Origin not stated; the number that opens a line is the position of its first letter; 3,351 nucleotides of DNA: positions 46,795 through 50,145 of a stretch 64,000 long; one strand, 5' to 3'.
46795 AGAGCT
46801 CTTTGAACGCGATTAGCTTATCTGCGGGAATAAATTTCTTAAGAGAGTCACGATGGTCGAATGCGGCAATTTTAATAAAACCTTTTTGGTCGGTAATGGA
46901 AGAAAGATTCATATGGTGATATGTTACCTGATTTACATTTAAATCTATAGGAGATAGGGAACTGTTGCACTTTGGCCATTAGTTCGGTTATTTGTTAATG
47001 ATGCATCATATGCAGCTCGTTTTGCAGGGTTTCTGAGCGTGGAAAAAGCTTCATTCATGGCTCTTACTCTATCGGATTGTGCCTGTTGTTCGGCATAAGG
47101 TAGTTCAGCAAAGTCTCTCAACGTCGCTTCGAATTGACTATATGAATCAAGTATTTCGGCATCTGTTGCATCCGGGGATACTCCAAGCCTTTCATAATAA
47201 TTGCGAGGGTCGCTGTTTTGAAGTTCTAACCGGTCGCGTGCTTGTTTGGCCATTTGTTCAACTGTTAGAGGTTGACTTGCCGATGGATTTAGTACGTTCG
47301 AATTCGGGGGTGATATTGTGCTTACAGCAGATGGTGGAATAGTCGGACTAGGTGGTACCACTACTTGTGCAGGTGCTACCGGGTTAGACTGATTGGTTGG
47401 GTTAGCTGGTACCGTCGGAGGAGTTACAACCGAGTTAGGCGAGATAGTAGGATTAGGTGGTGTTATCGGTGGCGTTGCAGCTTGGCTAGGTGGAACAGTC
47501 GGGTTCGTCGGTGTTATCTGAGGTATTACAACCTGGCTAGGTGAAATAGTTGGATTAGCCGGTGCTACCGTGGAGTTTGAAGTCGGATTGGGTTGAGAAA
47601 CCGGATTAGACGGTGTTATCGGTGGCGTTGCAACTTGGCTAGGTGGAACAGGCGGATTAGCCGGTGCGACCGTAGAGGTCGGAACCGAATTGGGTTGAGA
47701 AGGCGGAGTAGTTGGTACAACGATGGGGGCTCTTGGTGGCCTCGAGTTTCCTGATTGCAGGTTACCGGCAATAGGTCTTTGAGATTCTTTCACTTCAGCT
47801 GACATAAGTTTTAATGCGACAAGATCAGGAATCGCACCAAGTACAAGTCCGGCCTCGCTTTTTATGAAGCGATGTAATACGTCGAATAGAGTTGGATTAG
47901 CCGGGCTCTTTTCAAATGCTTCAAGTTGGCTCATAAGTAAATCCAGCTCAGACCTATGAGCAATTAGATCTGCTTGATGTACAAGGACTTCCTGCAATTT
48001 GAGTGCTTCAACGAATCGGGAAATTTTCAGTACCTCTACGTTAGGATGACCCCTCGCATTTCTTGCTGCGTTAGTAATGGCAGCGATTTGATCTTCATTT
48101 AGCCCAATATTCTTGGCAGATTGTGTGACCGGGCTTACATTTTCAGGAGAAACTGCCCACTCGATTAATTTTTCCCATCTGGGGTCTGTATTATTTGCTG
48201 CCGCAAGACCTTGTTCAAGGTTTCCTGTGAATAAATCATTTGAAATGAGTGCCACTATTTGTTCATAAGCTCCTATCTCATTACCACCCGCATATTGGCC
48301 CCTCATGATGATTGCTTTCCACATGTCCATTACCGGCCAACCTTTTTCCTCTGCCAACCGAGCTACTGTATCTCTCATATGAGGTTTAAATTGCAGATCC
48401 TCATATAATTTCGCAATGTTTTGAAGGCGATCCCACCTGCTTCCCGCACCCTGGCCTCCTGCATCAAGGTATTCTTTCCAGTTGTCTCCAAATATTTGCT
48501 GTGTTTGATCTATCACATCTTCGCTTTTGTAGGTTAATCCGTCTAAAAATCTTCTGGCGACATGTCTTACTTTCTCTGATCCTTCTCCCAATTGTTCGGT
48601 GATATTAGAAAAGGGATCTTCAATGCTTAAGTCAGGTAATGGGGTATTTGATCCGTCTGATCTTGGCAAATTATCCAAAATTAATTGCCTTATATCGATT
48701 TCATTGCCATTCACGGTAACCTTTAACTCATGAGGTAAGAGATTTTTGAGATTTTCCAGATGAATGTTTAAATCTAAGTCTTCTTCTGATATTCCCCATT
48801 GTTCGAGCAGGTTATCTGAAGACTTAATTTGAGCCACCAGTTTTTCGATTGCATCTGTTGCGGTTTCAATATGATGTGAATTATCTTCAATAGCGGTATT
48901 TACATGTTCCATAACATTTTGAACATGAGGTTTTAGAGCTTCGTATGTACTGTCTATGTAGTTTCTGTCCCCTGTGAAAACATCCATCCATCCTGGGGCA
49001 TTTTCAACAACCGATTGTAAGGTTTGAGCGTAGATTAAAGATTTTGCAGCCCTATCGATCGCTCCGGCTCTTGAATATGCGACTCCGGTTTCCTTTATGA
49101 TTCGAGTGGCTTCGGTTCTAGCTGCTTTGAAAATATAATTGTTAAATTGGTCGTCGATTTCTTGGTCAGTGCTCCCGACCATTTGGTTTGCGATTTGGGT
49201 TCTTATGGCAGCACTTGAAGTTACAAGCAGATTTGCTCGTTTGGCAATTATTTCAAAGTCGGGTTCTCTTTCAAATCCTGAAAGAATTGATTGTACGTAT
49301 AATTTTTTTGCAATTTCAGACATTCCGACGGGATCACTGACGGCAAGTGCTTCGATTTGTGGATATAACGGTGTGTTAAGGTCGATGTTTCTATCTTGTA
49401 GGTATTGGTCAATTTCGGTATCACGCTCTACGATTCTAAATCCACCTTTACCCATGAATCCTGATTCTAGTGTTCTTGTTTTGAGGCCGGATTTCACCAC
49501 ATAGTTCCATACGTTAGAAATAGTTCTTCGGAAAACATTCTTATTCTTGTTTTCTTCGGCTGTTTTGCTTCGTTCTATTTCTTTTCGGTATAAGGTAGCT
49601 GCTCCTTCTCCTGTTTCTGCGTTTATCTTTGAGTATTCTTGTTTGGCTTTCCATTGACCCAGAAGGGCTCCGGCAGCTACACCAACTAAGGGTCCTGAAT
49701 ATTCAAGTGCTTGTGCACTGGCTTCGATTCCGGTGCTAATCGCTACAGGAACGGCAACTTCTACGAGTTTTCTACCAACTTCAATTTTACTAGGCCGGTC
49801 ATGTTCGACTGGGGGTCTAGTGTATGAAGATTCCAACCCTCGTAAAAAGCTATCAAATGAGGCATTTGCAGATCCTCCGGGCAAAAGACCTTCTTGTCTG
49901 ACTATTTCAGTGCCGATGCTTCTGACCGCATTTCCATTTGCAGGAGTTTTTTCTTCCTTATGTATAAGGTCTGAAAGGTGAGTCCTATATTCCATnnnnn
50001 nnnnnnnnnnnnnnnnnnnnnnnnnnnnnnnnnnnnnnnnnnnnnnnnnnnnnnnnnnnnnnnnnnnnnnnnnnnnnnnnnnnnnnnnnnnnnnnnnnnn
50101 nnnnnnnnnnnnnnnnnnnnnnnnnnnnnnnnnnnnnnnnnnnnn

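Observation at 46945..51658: Operon rmuC - orf161 - giant (1016 aa) protein with Pro/Thr tandem repeats and a J-like domain lacking HPD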

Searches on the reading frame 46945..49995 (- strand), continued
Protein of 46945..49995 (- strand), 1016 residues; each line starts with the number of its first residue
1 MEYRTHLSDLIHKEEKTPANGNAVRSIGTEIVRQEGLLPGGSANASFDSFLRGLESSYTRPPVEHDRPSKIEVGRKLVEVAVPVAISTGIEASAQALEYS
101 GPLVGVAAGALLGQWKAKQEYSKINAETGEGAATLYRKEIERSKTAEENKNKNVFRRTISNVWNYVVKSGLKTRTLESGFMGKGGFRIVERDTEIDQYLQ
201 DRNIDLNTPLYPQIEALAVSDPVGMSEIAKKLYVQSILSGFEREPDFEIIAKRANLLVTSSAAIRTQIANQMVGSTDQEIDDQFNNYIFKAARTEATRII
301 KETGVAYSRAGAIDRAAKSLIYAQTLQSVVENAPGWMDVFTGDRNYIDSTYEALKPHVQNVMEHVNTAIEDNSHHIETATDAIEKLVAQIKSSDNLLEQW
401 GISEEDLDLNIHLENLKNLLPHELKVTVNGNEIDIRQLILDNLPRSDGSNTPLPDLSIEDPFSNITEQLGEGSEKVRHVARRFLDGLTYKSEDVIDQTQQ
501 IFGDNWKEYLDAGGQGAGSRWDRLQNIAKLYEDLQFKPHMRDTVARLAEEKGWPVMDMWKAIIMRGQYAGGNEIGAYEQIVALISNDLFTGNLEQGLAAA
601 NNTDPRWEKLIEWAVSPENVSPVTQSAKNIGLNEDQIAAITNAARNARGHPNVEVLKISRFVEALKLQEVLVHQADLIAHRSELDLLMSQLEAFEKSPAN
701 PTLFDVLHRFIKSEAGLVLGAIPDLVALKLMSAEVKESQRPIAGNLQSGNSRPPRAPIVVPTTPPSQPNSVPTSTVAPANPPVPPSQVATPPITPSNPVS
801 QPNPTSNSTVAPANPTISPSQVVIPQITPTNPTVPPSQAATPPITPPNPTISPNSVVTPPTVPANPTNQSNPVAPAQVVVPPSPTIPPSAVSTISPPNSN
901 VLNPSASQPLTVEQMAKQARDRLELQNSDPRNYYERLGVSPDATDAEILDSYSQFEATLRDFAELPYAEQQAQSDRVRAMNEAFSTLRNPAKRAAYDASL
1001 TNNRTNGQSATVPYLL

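Call 51: find_encoding_contigs(protein=P0012, flank=3000, max_places=3)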
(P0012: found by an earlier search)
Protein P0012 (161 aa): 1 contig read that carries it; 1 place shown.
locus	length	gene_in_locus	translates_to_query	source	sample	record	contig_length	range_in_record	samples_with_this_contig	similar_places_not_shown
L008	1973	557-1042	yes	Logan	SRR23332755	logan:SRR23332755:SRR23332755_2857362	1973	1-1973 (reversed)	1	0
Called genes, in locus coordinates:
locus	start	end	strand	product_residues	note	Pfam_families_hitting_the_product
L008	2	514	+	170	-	?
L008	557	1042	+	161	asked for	-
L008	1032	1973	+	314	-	?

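Call 54: search_protein_families(library=padloc, proteins=[window:46945-49995:-], max_evalue=0.1)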
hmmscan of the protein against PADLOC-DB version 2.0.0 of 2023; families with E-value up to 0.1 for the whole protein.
window:46945-49995:- (1016 aa): 0 families

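Call 60: find_related_loci(query=A2, collection=metagenome_contigs, flank=4000)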
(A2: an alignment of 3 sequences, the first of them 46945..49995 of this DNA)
Query A2 (1016 aa) in metagenome_contigs; peptide patterns used: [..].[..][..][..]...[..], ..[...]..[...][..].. (x = any residue, [..] = any of these).
227 stretches matched a pattern, but none encodes a relative of the query by tblastn (E <= 1e-3).

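Call 61: find_related_loci(query=A2, collection=viral_contigs, flank=4000)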
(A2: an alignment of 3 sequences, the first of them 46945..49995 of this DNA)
Query A2 (1016 aa) in viral_contigs; peptide patterns used: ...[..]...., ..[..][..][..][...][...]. (x = any residue, [..] = any of these).
120 stretches matched a pattern, but none encodes a relative of the query by tblastn (E <= 1e-3).

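Call 98: find_related_loci(query=window:46945-49995:-, collection=metagenome_contigs, flank=3000)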
Query window:46945-49995:- (1016 aa) in metagenome_contigs; peptide patterns used: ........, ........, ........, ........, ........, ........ (x = any residue, [..] = any of these).
130 stretches matched a pattern, but none encodes a relative of the query by tblastn (E <= 1e-3).

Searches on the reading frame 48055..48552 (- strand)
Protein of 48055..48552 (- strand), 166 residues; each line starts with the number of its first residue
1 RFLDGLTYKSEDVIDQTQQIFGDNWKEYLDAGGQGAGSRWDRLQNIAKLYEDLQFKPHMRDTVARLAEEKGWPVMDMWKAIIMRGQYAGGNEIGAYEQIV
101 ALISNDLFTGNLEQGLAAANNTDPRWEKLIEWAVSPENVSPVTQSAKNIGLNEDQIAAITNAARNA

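Call 67: search_solved_structures(query=A6, max_evalue=10)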
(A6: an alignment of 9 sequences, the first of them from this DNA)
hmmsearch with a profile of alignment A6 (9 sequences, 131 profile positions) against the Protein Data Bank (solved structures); distinct sequences matched with E-value up to 10: 11.
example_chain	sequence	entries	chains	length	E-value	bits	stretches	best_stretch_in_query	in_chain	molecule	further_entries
8x6g_H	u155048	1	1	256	0.032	18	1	32-90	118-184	RNA polymerase sigma factor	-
7dns_A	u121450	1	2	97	0.083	16.7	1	46-91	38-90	de novo designed protein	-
7bqq_A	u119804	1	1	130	0.12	16.1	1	39-93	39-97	Gogy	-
9n0q_B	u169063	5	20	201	0.14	15.9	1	32-102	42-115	P protein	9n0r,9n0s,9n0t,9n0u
9q3a_D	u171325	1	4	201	0.14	15.9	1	32-102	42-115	Isoform p24 of Phosphoprotein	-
9x1v_B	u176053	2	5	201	0.15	15.8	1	32-102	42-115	Phosphoprotein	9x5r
8bs7_A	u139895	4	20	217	0.17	15.6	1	32-102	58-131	Phosphoprotein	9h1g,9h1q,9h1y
4pqk_A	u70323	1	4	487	0.8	13.5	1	55-123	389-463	Maltose ABC transporter periplasmic protein, Truncated replication protein RepA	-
3fy6_A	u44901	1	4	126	0.95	13.2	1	56-95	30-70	Integron cassette protein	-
8qae_A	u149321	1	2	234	2.8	11.7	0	67-122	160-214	sc-apCC-6-SLLA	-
6egc_A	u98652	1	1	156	7.9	10.3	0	24-119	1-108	SC_2L4HC2_23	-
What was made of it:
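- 48055..48552 (-): Conserved mid-domain (aa 482-647), a compact 10-helix bundle with invariant Y509, R520, R523. PDB sequence profile search: nothing (call 67).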

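Call 73: predict_structure(alignment_id=A6)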
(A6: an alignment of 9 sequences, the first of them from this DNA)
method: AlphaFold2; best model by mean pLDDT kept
length: 166 residues; sequences in the alignment: 9
mean_pLDDT: 87.3   pTM: 0.82
mean pLDDT of the five models: 87.3, 87.0, 85.9, 85.8, 85.1
residues with pLDDT >= 90: 101; 70-90: 47; 50-70: 12; < 50: 6
segments of 3 or more residues with pLDDT < 50: 2-6
pLDDT, mean of each block of 10 residues (from residue 1): 52 93 96 91 92 88 97 98 91 86 94 96 97 89 74 76 65
secondary structure, 60 per line:
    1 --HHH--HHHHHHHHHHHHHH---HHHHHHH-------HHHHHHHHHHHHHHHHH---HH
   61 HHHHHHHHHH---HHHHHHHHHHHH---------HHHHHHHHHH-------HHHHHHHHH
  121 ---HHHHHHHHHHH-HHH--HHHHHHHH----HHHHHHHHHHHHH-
elements in order: H8-21 H25-31 H39-55 H59-70 H74-85 H95-104 H112-120 H124-134 H141-148 H153-165
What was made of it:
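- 48055..48552 (-): AF2 pLDDT 87.3, pTM 0.82 (call 73).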

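Call 81: fold_search(model_id=the predicted structure, library=viral)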
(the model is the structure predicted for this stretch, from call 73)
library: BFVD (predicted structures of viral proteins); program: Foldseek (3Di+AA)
matches with E <= 10: 161; with E <= 0.001: 0
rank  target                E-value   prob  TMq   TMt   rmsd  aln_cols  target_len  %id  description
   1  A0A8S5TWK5            7.5e-01  0.10  0.20  0.09  16.1       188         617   13  Minor tail protein [Siphoviridae sp. ctcx61]
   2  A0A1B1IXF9            9.1e-01  0.04  0.12  0.11  25.0       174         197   13  Uncharacterized protein [Citrobacter phage vB_CfrM_CfP1]
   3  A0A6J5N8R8            1.3e+00  0.08  0.19  0.08  15.5       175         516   15  Uncharacterized protein [uncultured Caudovirales phage]
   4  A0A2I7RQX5            1.3e+00  0.07  0.18  0.19  13.4       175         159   14  (no name in the UniProt tables at hand)
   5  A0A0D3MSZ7            1.5e+00  0.03  0.14  0.03  22.0       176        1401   11  Tail protein [Lactococcus phage WRP3]
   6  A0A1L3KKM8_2          1.6e+00  0.04  0.15  0.04  20.2       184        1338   11  (no name in the UniProt tables at hand)
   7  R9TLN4                2.1e+00  0.06  0.19  0.11  16.8       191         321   14  (no name in the UniProt tables at hand)
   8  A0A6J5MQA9            2.3e+00  0.06  0.19  0.06  15.6       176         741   16  Uncharacterized protein [uncultured Caudovirales phage]
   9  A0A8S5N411            2.3e+00  0.02  0.12  0.05  19.1       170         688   16  Minor tail protein [Podoviridae sp. ctiJY10]
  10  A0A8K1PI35            2.5e+00  0.08  0.24  0.15  18.6       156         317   15  (no name in the UniProt tables at hand)
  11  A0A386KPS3            2.5e+00  0.06  0.19  0.05  15.1       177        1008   12  Tape measure protein [Microbacterium phage ValentiniPuff]
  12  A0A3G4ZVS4            2.5e+00  0.05  0.20  0.18  14.4       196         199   11  Uncharacterized protein [Edafosvirus sp.]
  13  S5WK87                2.6e+00  0.09  0.25  0.19  12.8       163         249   11  Putative metal-dependent phosphohydrolase [Pseudomonas phage PaBG]
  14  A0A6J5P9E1            2.6e+00  0.04  0.16  0.15  16.0       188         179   14  Uncharacterized protein [uncultured Caudovirales phage]
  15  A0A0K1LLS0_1          2.7e+00  0.08  0.25  0.07  16.5       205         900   15  Tape measure protein [Caulobacter phage Sansa]
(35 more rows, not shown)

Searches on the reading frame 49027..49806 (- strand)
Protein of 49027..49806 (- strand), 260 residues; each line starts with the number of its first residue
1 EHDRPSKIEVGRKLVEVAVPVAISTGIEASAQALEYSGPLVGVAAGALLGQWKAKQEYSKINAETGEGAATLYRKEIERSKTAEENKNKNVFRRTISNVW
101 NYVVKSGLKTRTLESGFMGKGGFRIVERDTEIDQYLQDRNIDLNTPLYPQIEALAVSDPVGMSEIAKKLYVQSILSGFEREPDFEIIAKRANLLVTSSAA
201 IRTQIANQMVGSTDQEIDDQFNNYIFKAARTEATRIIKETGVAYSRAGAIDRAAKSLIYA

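Call 31: find_homologous_proteins(query=A4, max_evalue=0.01)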
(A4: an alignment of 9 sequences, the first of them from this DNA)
Query A4 (9 sequences): 8000 candidates shared short words with the query, none scored E <= 0.01.

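Call 68: search_solved_structures(query=A4, max_evalue=10)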
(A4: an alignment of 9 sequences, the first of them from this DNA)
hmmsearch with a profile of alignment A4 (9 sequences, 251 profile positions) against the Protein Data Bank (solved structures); distinct sequences matched with E-value up to 10: 15.
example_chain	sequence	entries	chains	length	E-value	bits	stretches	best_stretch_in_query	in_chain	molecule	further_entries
4yy0_B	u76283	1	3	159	0.16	14.5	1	42-158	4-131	HA2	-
4yy9_B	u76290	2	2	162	0.17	14.4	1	42-158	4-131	HA2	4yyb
4yy1_B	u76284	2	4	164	0.17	14.4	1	42-158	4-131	HA2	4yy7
4yya_B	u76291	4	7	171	0.2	14.2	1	42-158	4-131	HA2 | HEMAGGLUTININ HA2 CHAIN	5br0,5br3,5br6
4xkd_B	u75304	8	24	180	0.23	14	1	42-158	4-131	Hemagglutinin HA2 chain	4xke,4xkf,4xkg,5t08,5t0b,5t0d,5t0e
4wst_B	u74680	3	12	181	0.23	14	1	42-158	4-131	Hemagglutinin HA2 chain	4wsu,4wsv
9cop_y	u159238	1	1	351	0.31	13.5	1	123-168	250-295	Regulator of V-ATPase in vacuolar membrane protein 2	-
6wex_F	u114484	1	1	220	0.41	13.1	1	42-158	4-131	Hemagglutinin HA2 chain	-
1o61_A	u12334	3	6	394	0.52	12.8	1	126-177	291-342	aminotransferase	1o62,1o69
4ztc_A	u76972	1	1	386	1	11.9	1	126-177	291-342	Aminotransferase homolog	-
5nfr_A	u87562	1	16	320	1.2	11.6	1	202-250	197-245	Malate dehydrogenase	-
6r8g_A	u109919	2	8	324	1.3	11.5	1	202-250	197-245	Malate dehydrogenase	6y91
2wiu_B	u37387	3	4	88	1.6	11.2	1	156-202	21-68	HTH-TYPE TRANSCRIPTIONAL REGULATOR HIPB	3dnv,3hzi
8dk2_C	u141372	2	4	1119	2.3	10.7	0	155-224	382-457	JetC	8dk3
6jqa_A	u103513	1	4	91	5.4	9.5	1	112-170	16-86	Phytoplasmal effector causing phyllody 1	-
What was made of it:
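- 49027..49806 (-): Conserved N-domain (aa ~64-323), with invariant P83, G101, P102, G109, G113, G129, R191, Q235, F241, K318 and the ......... motif. No PDB sequence relative (call 68).
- The best, non-significant, PDB profile hit of the N-domain is the influenza HA2 fusion peptide plus coiled coil (E 0.16; call 68).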
